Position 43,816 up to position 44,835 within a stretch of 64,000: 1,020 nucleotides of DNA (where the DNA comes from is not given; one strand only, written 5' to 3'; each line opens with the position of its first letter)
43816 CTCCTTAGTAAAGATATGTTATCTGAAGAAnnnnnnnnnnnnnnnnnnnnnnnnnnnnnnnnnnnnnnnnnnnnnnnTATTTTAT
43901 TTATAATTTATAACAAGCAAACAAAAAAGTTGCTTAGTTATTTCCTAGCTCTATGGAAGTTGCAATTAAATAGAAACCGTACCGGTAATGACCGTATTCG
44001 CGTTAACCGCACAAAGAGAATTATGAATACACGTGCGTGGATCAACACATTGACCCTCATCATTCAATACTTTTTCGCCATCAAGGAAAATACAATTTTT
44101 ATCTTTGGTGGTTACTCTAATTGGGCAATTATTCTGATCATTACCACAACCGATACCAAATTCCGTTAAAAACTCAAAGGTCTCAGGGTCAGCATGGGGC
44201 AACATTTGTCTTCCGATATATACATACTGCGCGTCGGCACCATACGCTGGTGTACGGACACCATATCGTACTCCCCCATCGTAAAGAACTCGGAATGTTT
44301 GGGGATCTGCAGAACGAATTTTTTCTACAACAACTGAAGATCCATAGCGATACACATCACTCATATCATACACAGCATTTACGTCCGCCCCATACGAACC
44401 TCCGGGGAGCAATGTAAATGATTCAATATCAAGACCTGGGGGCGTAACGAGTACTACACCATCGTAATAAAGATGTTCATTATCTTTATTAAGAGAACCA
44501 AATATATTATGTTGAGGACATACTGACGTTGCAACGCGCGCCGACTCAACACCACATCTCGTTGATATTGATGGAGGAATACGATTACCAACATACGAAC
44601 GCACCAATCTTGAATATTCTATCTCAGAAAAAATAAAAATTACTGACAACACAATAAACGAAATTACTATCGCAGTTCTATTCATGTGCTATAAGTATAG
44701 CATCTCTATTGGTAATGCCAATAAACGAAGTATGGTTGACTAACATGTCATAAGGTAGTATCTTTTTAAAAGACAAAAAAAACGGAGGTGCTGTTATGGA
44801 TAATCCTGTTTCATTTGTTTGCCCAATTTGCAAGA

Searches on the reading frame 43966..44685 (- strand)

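Call 54: search_protein_families(library=pfam, proteins=[window:43966-44685:-], max_evalue=0.001)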
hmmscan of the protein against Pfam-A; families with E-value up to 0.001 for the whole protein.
window:43966-44685:- (239 aa): 1 family
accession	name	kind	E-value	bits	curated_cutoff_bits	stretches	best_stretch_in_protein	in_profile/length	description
PF13644.11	DKNYY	-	7.5e-11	43.3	25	1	111-202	8-79/141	DKNYY family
